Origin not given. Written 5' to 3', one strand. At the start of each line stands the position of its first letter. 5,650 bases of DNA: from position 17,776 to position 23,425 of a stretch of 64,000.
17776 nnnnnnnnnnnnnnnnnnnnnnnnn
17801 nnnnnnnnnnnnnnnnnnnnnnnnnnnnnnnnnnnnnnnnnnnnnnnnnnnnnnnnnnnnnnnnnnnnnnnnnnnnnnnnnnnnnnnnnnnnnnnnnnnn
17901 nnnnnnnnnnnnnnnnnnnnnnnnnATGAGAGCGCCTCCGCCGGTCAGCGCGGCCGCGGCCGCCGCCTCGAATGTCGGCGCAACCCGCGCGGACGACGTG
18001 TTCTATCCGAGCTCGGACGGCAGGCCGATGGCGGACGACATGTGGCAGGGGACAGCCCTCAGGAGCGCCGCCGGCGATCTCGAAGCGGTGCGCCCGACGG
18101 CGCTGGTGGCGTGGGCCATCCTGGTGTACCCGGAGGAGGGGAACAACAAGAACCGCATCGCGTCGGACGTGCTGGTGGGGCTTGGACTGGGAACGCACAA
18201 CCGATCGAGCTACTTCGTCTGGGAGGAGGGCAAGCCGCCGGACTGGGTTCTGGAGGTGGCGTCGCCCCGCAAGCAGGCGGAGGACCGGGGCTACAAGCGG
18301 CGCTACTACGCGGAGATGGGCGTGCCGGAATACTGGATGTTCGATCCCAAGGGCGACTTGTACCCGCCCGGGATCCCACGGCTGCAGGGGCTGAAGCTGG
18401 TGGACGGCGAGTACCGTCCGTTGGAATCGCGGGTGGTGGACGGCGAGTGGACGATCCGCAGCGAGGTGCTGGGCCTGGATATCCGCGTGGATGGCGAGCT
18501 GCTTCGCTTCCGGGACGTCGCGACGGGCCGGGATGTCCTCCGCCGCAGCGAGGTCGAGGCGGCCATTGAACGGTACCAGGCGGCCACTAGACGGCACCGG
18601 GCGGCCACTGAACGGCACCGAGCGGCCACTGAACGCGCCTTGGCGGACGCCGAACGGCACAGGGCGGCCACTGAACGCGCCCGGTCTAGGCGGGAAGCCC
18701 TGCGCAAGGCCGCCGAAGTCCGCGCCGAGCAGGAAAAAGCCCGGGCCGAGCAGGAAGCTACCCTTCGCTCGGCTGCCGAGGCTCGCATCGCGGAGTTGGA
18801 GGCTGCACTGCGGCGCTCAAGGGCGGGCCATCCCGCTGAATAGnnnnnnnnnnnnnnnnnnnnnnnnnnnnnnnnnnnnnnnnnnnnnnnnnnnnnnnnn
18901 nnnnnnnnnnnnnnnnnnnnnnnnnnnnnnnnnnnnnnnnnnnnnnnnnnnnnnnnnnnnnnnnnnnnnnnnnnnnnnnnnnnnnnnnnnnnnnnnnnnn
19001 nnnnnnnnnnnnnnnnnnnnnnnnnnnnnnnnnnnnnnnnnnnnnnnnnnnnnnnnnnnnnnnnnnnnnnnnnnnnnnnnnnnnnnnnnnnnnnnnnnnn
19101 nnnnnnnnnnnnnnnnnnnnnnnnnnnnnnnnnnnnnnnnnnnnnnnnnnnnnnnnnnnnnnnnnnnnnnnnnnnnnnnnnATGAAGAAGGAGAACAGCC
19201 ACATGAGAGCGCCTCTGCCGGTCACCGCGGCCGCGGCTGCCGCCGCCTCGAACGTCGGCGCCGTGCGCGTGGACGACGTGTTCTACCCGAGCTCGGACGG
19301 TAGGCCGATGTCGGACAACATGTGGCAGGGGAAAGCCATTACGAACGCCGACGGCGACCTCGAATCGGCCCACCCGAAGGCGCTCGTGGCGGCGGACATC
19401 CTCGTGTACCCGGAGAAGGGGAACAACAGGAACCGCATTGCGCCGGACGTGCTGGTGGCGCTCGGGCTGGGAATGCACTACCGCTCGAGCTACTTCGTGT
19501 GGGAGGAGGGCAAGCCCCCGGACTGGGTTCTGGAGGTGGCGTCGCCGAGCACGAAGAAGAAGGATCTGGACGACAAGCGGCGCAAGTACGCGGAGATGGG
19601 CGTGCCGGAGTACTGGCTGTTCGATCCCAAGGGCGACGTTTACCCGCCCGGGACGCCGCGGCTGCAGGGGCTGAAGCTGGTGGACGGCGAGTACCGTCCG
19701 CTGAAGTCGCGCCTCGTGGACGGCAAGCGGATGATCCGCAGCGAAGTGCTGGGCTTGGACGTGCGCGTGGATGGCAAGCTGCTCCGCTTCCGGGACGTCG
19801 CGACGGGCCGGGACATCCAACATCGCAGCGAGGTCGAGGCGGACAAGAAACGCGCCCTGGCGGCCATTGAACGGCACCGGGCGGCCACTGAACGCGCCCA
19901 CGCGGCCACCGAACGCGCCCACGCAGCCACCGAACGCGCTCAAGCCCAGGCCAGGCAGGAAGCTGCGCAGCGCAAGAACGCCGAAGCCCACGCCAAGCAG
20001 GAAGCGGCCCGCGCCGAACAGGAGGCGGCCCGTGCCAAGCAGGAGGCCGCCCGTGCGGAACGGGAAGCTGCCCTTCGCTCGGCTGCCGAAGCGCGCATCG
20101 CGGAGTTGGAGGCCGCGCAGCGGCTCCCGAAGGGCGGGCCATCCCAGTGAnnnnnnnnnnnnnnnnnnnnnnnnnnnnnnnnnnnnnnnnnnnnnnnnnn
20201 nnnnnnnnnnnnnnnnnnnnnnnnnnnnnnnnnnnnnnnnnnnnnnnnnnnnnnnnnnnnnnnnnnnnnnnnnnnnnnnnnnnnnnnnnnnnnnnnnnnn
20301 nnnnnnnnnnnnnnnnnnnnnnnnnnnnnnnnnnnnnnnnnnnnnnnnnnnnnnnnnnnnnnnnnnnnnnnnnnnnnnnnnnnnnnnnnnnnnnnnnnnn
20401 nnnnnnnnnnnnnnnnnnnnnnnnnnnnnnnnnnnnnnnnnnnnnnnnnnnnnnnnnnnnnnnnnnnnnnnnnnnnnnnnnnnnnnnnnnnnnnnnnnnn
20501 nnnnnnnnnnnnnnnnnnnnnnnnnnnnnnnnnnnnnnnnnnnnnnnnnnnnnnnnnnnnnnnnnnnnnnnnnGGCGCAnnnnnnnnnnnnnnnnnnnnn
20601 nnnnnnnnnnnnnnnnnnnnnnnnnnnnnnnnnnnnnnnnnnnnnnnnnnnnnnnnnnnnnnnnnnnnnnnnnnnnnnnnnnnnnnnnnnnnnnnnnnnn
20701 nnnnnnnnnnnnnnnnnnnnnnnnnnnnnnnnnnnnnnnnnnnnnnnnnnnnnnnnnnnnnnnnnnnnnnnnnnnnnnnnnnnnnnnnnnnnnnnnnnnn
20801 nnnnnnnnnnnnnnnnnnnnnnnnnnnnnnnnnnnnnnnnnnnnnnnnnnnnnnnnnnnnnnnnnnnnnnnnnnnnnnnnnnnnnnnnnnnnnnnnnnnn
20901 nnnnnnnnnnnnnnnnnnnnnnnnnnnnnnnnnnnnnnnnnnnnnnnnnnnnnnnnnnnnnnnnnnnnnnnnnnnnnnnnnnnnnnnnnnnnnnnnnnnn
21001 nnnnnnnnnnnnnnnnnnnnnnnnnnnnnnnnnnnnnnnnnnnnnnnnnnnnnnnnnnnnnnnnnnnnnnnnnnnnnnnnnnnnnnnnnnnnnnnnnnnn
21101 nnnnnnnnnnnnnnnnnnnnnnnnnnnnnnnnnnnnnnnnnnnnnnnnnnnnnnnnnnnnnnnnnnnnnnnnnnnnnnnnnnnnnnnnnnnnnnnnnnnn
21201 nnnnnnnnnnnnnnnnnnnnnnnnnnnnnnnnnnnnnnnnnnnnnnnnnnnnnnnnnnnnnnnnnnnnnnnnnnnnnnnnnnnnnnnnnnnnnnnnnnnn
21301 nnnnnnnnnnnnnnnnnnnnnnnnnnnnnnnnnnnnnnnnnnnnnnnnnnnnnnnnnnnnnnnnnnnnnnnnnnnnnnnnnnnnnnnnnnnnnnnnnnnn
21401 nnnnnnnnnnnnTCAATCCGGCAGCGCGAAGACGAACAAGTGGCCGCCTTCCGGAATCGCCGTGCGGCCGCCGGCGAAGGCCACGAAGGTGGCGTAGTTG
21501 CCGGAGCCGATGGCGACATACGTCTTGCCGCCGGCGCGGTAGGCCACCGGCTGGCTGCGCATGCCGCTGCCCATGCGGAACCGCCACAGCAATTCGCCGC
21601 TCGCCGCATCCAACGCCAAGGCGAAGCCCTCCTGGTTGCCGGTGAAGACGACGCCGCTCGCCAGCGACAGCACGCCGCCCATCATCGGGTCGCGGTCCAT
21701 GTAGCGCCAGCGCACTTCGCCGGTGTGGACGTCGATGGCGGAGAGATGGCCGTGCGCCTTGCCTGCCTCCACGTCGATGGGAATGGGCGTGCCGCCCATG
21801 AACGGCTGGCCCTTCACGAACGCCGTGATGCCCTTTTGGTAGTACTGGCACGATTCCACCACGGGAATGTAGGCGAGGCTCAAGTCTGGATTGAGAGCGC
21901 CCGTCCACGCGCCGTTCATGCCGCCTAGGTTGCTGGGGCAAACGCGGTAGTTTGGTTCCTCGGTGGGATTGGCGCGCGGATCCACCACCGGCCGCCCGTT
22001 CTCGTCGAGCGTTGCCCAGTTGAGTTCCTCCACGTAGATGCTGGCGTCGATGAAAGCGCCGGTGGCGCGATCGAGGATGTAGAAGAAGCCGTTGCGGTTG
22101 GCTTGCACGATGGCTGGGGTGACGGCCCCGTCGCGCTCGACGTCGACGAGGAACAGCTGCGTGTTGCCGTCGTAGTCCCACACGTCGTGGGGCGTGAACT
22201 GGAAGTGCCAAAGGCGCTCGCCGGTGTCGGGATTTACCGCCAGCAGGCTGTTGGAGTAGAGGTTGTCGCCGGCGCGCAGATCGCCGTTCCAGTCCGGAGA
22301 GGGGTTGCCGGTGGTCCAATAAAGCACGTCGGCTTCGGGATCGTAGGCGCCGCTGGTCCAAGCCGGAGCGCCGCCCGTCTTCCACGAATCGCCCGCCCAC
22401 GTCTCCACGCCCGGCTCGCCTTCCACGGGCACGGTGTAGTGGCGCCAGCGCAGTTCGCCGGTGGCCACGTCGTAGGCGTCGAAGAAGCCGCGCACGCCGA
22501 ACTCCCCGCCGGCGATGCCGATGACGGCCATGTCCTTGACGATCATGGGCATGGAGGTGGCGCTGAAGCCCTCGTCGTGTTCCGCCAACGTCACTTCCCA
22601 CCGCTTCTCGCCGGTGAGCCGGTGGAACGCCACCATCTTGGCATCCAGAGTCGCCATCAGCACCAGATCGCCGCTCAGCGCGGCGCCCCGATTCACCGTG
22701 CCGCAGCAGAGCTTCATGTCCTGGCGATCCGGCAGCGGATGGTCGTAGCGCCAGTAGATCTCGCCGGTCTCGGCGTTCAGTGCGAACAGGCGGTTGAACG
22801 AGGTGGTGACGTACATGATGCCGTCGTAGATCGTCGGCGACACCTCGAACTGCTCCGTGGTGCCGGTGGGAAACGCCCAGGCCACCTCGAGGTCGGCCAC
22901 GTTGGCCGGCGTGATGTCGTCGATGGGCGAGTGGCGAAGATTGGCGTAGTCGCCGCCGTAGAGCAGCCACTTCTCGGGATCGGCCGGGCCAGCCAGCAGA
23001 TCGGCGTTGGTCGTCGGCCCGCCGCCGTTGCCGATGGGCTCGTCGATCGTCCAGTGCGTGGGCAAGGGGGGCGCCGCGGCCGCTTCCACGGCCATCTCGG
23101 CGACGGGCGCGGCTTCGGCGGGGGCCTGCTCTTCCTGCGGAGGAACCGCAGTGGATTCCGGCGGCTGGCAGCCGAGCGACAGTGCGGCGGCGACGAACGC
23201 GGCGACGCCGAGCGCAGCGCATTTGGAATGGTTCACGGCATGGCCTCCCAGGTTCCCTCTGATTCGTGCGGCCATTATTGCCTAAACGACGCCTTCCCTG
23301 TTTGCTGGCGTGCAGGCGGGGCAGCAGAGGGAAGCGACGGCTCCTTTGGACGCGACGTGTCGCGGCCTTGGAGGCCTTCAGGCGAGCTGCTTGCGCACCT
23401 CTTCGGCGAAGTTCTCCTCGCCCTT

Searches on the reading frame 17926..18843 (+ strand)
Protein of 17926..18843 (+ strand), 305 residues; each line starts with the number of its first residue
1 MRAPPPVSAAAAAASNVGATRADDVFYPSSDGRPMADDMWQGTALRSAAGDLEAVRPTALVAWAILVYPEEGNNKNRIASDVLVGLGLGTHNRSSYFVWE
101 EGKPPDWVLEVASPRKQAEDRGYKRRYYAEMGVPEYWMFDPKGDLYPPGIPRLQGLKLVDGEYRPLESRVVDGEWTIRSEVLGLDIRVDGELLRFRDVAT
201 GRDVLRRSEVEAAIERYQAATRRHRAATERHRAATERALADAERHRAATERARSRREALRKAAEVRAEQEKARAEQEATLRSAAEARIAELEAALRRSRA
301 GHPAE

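Call 20: search_protein_families(library=pfam, proteins=[window:17926-18843:+], max_evalue=0.001)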
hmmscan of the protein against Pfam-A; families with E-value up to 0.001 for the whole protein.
window:17926-18843:+ (305 aa): 1 family
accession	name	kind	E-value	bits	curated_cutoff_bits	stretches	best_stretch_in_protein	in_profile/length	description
PF05685.18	Uma2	-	4.2e-15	56.1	27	1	74-186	66-169/172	Putative restriction endonuclease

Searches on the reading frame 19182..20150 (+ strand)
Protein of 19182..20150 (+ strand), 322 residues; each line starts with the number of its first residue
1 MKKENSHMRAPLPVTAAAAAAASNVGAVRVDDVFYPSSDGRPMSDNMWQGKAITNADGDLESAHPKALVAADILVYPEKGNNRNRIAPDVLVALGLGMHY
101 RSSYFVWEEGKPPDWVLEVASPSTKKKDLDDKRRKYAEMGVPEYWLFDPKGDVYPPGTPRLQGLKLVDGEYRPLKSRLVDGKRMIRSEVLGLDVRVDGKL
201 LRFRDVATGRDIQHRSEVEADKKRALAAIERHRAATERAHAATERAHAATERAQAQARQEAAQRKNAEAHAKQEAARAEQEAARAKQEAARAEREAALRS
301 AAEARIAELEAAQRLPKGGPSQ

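Call 20: search_protein_families(library=pfam, proteins=[window:19182-20150:+], max_evalue=0.001)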
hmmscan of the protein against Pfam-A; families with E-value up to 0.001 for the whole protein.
window:19182-20150:+ (322 aa): 1 family
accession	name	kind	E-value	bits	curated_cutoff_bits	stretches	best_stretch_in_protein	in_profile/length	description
PF05685.18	Uma2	-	1.9e-20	73.5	27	1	67-192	55-167/172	Putative restriction endonuclease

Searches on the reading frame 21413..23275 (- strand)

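Call 20: search_protein_families(library=pfam, proteins=[window:21413-23275:-], max_evalue=0.001)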
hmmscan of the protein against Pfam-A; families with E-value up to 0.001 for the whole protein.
window:21413-23275:- (620 aa): 4 families
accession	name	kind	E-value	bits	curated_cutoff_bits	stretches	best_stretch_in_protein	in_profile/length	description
PF01011.28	PQQ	-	3.7e-83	280.6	26.7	2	103-407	1-333/595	Glucose/ethanol/alcohol dehydrogenase, beta-propeller domain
PF13360.13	PQQ_2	-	1.2e-26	94.3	27.6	2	133-356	57-231/233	Outer membrane protein assembly factor BamB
PF13570.13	Beta-prop_ACSF4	-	7.5e-14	52.3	133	2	508-589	28-152/329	Beta-alanine-activating enzyme, beta-propeller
PF25293.1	Beta-prop_EMC1_N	-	6.5e-07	29.7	34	0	511-604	43-140/219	EMC1 N-terminal beta-propeller domain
